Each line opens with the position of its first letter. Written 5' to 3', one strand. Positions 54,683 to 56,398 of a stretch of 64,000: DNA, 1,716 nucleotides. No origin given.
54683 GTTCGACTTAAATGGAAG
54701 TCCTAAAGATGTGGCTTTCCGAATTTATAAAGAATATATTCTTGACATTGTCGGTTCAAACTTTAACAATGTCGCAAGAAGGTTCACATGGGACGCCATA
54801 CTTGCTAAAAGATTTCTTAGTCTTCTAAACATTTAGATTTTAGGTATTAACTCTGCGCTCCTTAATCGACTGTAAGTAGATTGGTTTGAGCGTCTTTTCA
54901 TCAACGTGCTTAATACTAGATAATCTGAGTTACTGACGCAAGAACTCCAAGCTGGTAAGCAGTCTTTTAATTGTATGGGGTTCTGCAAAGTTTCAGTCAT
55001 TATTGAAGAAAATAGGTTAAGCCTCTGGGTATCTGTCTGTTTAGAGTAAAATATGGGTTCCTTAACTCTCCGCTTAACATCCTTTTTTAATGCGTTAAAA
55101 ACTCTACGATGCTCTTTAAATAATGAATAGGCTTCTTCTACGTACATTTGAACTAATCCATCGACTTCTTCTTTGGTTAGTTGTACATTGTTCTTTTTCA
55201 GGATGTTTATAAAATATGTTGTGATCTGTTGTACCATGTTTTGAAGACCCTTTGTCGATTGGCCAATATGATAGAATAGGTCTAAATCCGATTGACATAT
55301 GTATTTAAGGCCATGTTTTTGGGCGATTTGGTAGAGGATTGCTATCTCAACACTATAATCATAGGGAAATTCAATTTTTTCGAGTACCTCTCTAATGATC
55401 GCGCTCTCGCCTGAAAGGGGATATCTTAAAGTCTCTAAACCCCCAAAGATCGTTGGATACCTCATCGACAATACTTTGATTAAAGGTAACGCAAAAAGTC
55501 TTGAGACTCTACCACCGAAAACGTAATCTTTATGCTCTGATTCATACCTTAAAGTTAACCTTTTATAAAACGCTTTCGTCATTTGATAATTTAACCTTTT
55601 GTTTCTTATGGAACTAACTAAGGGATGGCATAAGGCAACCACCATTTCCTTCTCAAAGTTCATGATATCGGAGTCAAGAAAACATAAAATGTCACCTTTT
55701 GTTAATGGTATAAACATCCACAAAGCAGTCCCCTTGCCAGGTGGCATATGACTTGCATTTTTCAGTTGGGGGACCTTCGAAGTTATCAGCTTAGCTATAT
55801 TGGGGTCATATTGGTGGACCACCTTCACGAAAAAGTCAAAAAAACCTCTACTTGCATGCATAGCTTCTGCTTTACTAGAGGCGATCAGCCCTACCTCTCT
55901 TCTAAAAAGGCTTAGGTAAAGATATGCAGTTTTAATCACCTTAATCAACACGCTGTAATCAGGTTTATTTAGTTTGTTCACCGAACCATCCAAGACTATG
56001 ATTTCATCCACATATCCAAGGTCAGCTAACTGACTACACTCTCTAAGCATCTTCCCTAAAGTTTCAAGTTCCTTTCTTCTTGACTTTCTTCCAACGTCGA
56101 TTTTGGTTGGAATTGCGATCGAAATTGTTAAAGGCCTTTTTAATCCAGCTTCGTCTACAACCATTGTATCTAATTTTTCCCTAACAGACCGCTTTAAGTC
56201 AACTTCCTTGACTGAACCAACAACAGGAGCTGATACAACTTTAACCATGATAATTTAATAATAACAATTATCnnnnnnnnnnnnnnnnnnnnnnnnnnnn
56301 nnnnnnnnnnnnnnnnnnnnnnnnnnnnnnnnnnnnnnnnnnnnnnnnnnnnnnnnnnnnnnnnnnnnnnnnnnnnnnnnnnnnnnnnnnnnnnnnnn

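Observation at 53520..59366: Five-gene cluster with two GpgS/MpgS-like GT-A synthases, a HAD phosphatase and two GT4 glycosyltransferases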

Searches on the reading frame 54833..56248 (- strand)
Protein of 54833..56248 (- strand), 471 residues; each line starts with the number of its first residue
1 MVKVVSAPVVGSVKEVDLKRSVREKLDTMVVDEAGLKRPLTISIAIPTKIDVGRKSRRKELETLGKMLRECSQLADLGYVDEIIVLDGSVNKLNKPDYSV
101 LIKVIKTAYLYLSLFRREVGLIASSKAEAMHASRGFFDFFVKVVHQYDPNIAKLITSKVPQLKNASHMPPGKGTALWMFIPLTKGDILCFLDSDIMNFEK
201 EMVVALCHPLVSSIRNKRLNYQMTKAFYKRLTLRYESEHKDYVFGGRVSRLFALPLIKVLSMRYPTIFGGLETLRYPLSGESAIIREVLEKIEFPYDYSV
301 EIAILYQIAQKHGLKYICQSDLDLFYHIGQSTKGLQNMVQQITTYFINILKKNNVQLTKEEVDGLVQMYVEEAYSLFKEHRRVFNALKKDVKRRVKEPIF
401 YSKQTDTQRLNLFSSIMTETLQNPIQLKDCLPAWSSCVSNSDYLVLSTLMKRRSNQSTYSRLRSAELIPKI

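Call 4: search_protein_families(library=ncbifam, proteins=[window:54833-56248:-], max_evalue=0.01)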
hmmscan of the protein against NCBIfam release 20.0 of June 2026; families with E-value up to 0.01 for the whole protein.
window:54833-56248:- (471 aa): 2 families
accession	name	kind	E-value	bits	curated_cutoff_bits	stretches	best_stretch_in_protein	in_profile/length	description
NF010496.0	PRK13915.1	equivalog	6.2e-40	137.2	262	1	167-369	99-281/307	glucosyl-3-phosphoglycerate synthase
NF040724.1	GpgS_Meth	equivalog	2.8e-26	92.3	700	1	143-438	94-381/402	glucosyl-3-phosphoglycerate synthase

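Call 5: search_protein_families(library=pfam, proteins=[window:54833-56248:-], max_evalue=0.01)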
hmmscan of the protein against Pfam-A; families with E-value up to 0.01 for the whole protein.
window:54833-56248:- (471 aa): 0 families

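Call 6: search_solved_structures(query=window:54833-56248:-, max_evalue=0.01, show_alignments=2)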
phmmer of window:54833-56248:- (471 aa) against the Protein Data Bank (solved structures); distinct sequences matched with E-value up to 0.01: 7.
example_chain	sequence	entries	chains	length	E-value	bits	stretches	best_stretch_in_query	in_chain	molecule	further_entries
3ckj_A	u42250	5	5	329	1.6e-17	66.7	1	168-364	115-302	Putative uncharacterized protein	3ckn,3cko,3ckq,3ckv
4y6n_A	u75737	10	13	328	4.8e-17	65.1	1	168-344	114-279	Glucosyl-3-phosphoglycerate synthase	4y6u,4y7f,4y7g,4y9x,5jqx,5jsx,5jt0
3e25_A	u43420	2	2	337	5.3e-17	65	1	168-344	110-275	Putative uncharacterized protein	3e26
4ddz_A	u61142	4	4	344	5.7e-17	64.9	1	168-344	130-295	GLUCOSYL-3-PHOSPHOGLYCERATE SYNTHASE (GpgS) | Glucosyl-3-phosphoglycerate synthase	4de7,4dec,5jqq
7pdo_A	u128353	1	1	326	9.7e-17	64.1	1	169-346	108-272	Glucosyl-3-phosphoglycerate synthase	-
7p5l_A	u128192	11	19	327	9.8e-17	64.1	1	169-346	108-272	Glucosyl-3-phosphoglycerate synthase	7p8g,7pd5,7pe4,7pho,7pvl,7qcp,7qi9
3f1y_A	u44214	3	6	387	2.1e-13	53.1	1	170-343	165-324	Mannosyl-3-phosphoglycerate synthase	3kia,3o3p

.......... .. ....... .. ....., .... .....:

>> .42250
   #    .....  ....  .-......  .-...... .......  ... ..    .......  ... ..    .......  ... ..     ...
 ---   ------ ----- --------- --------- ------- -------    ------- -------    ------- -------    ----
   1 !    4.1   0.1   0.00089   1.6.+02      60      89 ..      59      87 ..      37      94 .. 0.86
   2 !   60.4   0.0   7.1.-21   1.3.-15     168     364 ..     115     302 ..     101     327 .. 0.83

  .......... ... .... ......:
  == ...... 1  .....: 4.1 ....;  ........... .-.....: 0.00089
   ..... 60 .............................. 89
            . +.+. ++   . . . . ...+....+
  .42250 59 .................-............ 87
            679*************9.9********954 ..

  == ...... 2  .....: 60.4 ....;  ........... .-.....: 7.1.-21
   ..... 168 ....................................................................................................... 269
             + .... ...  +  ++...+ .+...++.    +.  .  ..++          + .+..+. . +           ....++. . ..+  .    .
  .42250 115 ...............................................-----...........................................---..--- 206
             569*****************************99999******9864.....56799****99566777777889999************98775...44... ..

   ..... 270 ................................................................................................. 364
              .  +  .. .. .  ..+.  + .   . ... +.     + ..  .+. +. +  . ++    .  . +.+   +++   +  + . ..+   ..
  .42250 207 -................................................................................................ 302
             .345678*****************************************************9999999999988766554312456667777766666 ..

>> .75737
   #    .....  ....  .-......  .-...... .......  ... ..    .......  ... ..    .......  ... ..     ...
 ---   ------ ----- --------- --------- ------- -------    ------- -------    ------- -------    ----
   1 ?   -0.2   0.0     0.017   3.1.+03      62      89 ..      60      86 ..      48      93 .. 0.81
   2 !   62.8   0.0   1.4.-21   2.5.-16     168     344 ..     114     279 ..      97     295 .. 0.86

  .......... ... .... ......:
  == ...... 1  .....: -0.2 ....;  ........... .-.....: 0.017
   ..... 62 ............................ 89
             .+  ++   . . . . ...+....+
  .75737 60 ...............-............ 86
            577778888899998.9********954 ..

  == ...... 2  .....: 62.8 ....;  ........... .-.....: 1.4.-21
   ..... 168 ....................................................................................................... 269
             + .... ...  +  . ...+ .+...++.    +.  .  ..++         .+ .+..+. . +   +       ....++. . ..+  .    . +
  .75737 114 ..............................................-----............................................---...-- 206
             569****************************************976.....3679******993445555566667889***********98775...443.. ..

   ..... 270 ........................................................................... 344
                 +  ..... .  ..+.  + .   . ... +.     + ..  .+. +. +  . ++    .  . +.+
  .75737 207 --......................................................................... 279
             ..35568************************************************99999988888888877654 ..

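Call 8: find_encoding_contigs(protein=window:54833-56248:-, flank=10000, max_places=6)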
Protein window:54833-56248:- (471 aa): 2 contigs read that carry it; 1 place shown.
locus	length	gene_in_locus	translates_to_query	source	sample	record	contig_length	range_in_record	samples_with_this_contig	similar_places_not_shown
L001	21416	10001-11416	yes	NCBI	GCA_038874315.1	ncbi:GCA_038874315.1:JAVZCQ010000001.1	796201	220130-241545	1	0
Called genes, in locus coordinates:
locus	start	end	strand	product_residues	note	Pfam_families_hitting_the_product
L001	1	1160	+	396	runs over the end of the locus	PF00465:Fe-ADH, PF13685:Fe-ADH_2, PF25137:ADH_Fe_C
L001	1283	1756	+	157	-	-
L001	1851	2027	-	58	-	PF18761:Heliorhodopsin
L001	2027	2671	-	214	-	PF18761:Heliorhodopsin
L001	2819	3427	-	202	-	-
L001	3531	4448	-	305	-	PF02931:Neur_chan_LBD (weak)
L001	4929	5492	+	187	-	PF01040:UbiA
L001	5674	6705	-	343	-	PF01916:DS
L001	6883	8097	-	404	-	PF00535:Glycos_transf_2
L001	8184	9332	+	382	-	PF13439:Glyco_transf_4, PF13579:Glyco_trans_4_4, PF20706:GT4-conflict (weak), PF00534:Glycos_transf_1, PF13692:Glyco_trans_1_4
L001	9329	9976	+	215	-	PF00702:Hydrolase (weak), PF06888:Put_Phosphatase (weak), PF12710:HAD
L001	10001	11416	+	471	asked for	-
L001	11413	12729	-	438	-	PF13439:Glyco_transf_4, PF00534:Glycos_transf_1, PF13692:Glyco_trans_1_4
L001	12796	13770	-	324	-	PF01699:Na_Ca_ex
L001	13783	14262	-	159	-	-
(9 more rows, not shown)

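Call 9: find_homologous_proteins(query=window:54833-56248:-)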
Query window:54833-56248:- (471 aa): 94 proteins with E <= 0.001 among 8000 candidates.
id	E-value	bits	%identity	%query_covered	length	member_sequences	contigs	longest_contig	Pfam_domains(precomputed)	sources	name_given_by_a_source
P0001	2.5e-284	961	92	100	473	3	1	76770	-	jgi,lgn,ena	-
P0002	2.0e-194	665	64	99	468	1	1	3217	-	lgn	-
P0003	8.5e-194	662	62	99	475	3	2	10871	-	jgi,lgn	jgi:hypothetical protein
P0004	3.7e-188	644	61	100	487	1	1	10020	-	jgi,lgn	jgi:hypothetical protein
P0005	6.8e-163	561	54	97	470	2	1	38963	-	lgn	-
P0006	1.4e-160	553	54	98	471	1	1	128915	-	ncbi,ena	-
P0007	1.2e-159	550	53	98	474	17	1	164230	-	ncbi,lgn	ncbi:MAG: hypothetical protein QXP32_01700 [Nitrososphaeria archaeon]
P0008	2.1e-159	549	54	97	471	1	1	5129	-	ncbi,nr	ncbi:MAG: hypothetical protein H5T50_07460 [Nitrososphaeria archaeon]|nr:hypothetical protein [Nitro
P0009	6.4e-157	541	52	99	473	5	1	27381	-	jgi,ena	-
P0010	4.6e-153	528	52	98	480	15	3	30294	-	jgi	jgi:hypothetical protein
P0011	7.9e-140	485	48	97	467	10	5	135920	-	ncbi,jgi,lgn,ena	-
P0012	1.0e-138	481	48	98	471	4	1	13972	-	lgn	-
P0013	5.7e-138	478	48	97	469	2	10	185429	PF09488.17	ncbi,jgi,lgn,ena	-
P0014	4.2e-137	476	48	97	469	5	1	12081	-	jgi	jgi:hypothetical protein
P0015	4.5e-137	476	49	97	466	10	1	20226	-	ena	-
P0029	1.2e-131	458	47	98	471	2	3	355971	-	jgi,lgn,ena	-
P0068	4.3e-83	298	37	97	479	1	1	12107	-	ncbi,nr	ncbi:MAG: hypothetical protein GF329_08095 [Candidatus Lokiarchaeota archaeon]|nr:hypothetical prote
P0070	8.9e-81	290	35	96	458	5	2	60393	PF09488.17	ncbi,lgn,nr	ncbi:hypothetical protein H5T52_02100 [Candidatus Bipolaricaulota bacterium]|nr:hypothetical protein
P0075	8.0e-53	198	30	94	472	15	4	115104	-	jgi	jgi:hypothetical protein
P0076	1.0e-34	138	34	64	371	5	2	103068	PF00535.33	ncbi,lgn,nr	ncbi:MAG: glycosyltransferase [Methanocellales archaeon]|nr:glycosyltransferase [Methanocellales arc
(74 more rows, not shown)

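Call 11: find_encoding_contigs(protein=P0007, flank=8000, max_places=2)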
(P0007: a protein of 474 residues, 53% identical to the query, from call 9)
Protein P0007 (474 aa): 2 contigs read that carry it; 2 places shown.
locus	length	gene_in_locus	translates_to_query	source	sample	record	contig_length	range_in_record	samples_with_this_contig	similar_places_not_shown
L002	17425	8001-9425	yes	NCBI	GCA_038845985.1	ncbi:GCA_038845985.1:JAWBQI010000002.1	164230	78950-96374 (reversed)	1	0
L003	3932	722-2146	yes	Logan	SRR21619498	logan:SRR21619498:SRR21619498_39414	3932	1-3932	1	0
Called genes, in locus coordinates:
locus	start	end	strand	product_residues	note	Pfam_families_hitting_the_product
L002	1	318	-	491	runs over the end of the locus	PF09910:DUF2139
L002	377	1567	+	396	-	PF00465:Fe-ADH, PF13685:Fe-ADH_2, PF25137:ADH_Fe_C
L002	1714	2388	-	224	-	PF03483:B3_4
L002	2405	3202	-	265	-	PF01050:MannoseP_isomer (faint), PF05899:Cupin_3 (faint), PF00190:Cupin_1 (weak), PF02311:AraC_binding (weak), PF07883:Cupin_2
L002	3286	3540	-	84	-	-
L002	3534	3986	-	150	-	-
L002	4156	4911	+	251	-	PF01073:3Beta_HSD, PF01370:Epimerase, PF02719:Polysacc_synt_2, PF04321:RmlD_sub_bind, PF13460:NAD_binding_10, PF16363:GDP_Man_Dehyd, PF07993:NAD_binding_4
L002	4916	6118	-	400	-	PF00535:Glycos_transf_2, PF21969:MGS_GT (weak)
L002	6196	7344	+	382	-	PF13439:Glyco_transf_4, PF13579:Glyco_trans_4_4, PF20706:GT4-conflict, PF00534:Glycos_transf_1, PF13692:Glyco_trans_1_4, PF13524:Glyco_trans_1_2 (weak)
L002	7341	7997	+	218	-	PF00702:Hydrolase (faint), PF08282:Hydrolase_3 (faint), PF12710:HAD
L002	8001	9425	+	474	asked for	-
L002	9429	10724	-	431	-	PF13439:Glyco_transf_4 (weak), PF00534:Glycos_transf_1, PF13692:Glyco_trans_1_4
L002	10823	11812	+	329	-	PF00924:MS_channel_2nd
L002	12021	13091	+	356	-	PF01916:DS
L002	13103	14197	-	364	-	PF00089:Trypsin, PF13365:Trypsin_2, PF13180:PDZ_2, PF00595:PDZ (faint), PF17820:PDZ_6 (weak)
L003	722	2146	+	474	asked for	-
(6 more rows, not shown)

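Call 12: find_encoding_contigs(protein=P0029, flank=8000, max_places=2)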
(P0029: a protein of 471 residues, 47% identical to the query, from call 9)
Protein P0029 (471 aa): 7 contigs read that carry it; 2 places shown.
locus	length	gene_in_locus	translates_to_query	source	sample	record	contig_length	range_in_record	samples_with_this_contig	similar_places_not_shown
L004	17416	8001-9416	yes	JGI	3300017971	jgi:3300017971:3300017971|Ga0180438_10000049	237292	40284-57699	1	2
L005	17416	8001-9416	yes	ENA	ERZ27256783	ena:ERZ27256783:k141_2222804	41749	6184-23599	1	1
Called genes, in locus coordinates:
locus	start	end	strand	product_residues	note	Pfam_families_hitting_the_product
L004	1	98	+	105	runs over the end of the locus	-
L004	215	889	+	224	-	PF01902:Diphthami_syn_2_N, PF28410:Diphthami_syn_2_C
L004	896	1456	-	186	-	PF01862:PvlArgDC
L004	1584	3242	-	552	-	PF02310:B12-binding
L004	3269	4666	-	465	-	PF13941:MutL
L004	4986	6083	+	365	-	PF01210:NAD_Gly3P_dh_N, PF02558:ApbA (weak), PF03446:NAD_binding_2 (weak), PF02317:Octopine_DH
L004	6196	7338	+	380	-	PF13439:Glyco_transf_4, PF13579:Glyco_trans_4_4, PF20706:GT4-conflict, PF00534:Glycos_transf_1, PF13692:Glyco_trans_1_4, PF13524:Glyco_trans_1_2 (weak)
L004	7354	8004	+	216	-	PF00702:Hydrolase (faint), PF06888:Put_Phosphatase (weak), PF08282:Hydrolase_3 (faint), PF12710:HAD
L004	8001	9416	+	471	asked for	-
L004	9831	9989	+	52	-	-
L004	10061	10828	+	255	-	PF01087:GalP_UDP_transf, PF01230:HIT (faint), PF16268:DUF4921, PF02744:GalP_UDP_tr_C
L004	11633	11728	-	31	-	-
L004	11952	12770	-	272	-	PF01522:Polysacc_deac_1, PF10096:DUF2334 (weak)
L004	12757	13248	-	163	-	PF00132:Hexapep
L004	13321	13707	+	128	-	PF01042:Ribonuc_L-PSP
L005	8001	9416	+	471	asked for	-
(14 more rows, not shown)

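Call 13: find_encoding_contigs(protein=P0070, flank=8000, max_places=2)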
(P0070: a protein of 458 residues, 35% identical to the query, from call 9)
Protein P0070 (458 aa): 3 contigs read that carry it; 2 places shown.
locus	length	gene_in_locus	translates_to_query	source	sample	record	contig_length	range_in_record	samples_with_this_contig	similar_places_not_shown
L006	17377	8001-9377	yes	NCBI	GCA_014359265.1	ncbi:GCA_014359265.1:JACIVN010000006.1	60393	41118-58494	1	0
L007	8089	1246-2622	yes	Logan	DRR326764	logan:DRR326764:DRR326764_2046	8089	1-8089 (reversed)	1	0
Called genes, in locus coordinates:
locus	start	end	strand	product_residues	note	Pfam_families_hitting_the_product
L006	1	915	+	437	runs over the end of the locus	PF00749:tRNA-synt_1c, PF19269:Anticodon_2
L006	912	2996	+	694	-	PF00578:AhpC-TSA, PF08534:Redoxin, PF00085:Thioredoxin (weak), PF13905:Thioredoxin_8, PF14595:Thioredoxin_9 (weak)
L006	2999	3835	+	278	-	PF12838:Fer4_7 (faint), PF14697:Fer4_21 (faint), PF13187:Fer4_9 (faint), PF00037:Fer4 (faint), PF12801:Fer4_5, PF13237:Fer4_10 (weak)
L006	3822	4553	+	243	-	PF02673:BacA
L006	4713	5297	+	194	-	-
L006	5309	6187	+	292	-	-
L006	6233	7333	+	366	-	PF13439:Glyco_transf_4, PF13579:Glyco_trans_4_4, PF20706:GT4-conflict, PF00534:Glycos_transf_1, PF13524:Glyco_trans_1_2, PF13692:Glyco_trans_1_4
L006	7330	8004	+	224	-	PF00702:Hydrolase, PF12710:HAD, PF08282:Hydrolase_3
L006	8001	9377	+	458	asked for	PF09488:Osmo_MPGsynth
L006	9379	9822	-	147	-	PF00075:RNase_H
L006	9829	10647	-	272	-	PF00528:BPD_transp_1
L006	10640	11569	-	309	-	PF00528:BPD_transp_1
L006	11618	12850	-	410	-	PF01547:SBP_bac_1, PF13416:SBP_bac_8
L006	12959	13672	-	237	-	PF23023:Anti-Pycsar_Apyc1 (weak), PF00753:Lactamase_B, PF12706:Lactamase_B_2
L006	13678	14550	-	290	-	PF00294:PfkB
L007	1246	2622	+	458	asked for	PF09488:Osmo_MPGsynth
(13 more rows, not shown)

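Call 29: find_related_loci(query=A1, collection=genome_contigs, flank=8000)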
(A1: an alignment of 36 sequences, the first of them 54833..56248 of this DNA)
Query A1 (471 aa) in genome_contigs; peptide patterns used: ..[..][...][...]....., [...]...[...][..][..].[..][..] (x = any residue, [..] = any of these).
600 stretches matched a pattern (row limit reached: there are more); 186 encode a relative of the query (tblastn E <= 1e-3); the best 80 are kept; 80 distinct loci.
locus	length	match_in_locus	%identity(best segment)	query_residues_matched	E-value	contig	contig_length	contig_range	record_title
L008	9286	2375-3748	49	10-467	2e-147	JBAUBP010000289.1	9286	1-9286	MAG: Candidatus Bathyarchaeia archaeon isolate MFD12973_ilm_asm_bin19 k127_635662, whole genome shotgun sequence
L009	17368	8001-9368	48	10-465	1e-146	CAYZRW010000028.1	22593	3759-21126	MAG TPA_asm: uncultured Candidatus Bathyarchaeia archaeon isolate SRP098346_co1_347 genome assembly, contig: NODE_2042_l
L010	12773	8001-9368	37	12-468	4e-93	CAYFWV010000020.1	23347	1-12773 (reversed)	MAG TPA_asm: uncultured Candidatus Bathyarchaeia archaeon isolate ERP108616_co1_415 genome assembly, contig: k119_102589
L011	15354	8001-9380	45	10-467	8e-134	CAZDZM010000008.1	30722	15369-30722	MAG TPA_asm: uncultured Candidatus Bathyarchaeia archaeon isolate binchicken_co124_290 genome assembly, contig: NODE_512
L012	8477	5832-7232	28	11-470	2e-57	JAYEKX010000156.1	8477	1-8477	MAG: Candidatus Altiarchaeota archaeon isolate MAG126 MAG126_156, whole genome shotgun sequence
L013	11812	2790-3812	35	25-375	9e-57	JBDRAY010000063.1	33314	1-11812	MAG: Methanobacteriota archaeon isolate MEGAHIT-group-1.1031 k141_9131605, whole genome shotgun sequence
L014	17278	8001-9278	31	25-458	8e-55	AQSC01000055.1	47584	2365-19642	Euryarchaeota archaeon SCGC AAA252-I15 A252I15DRAFT_contig_6_0.7_C, whole genome shotgun sequence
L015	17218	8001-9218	29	2-423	2e-51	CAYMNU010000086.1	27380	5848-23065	MAG TPA_asm: uncultured archaeon isolate SRP067234_co1_102 genome assembly, contig: k99_341379, whole genome shotgun seq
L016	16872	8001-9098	30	23-396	5e-55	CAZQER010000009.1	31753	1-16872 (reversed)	MAG TPA_asm: uncultured archaeon isolate binchicken_co6_257 genome assembly, contig: NODE_1075_length_31753_cov_7.112278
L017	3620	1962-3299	29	2-458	1e-49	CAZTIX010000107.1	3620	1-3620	MAG TPA_asm: uncultured archaeon isolate binchicken_co17_405 genome assembly, contig: NODE_44662_length_3620_cov_3.21935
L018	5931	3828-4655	34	32-361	2e-38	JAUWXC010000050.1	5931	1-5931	MAG: Methanocellales archaeon isolate CSMAG_2674 CSMAG_2674_k127_3186850_length_5931_cov_8.0000, whole genome shotgun se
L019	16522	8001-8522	35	142-342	1e-25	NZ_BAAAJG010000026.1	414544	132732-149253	Pseudonocardia aurantiaca strain JCM 11838 sequence26, whole genome shotgun sequence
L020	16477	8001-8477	38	170-342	6e-25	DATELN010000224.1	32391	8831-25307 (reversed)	MAG TPA_asm: Pseudonocardiaceae bacterium isolate SMAG_U8917 k141_2258308, whole genome shotgun sequence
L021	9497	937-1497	35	171-371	2e-24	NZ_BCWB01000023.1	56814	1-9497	Thermobifida fusca NBRC 14071 = JCM 3263 strain NBRC 14071, whole genome shotgun sequence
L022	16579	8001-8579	34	135-343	3e-24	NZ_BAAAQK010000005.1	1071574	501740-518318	Pseudonocardia ailaonensis strain JCM 16009 sequence05, whole genome shotgun sequence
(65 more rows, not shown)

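Call 38: search_protein_families(library=pfam, proteins=[L008:3788-4510:-, L010:9394-10590:-, L011:12852-13424:+, L011:9549-11243:+], max_evalue=0.01)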
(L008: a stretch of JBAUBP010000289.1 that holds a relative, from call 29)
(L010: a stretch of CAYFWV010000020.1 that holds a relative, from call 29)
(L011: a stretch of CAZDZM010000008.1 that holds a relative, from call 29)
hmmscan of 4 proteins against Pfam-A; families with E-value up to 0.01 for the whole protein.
L008:3788-4510:- (240 aa): 1 family
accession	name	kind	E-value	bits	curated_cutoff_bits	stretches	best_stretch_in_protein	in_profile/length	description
PF05552.17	MS_channel_1st_1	-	3.1e-08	33.8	22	2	100-136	3-39/50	Mechanosensitive ion channel, conserved TM helix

L010:9394-10590:- (398 aa): 1 family
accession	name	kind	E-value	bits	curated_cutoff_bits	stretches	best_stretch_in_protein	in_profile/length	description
PF13632.12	Glyco_trans_2_3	-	0.0011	19.3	27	1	207-331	60-175/198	Glycosyl transferase family group 2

L011:12852-13424:+ (190 aa): 1 family
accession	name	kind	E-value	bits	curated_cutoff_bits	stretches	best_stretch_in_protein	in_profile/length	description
PF05552.17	MS_channel_1st_1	-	6.6e-08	32.7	22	1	46-88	2-44/50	Mechanosensitive ion channel, conserved TM helix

L011:9549-11243:+ (564 aa): 7 families
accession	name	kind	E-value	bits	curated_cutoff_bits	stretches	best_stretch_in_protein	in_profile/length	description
PF13175.12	AAA_15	-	1.4e-29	104.3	32.1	2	1-94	1-90/374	AAA ATPase domain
PF13304.12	AAA_21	-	3.3e-22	80.4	27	2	239-336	220-304/304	AAA domain, putative AbiEii toxin, Type IV TA system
PF02463.25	SMC_N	-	5.8e-10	39.4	40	1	3-46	2-48/220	RecF/RecN/SMC N terminal domain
PF11398.14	DUF2813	-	3.2e-08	33.8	21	1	1-49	1-48/372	Protein of unknown function (DUF2813)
PF20469.4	OLD-like_TOPRIM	-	7.7e-05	23.6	23.2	1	379-417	1-40/67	Overcoming lysogenization defect protein-like, TOPRIM domain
PF13476.12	AAA_23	-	0.00029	22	27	1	6-45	2-41/201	AAA domain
PF13555.12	AAA_29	-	0.0017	18.5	27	1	11-44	12-43/61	P-loop containing region of AAA domain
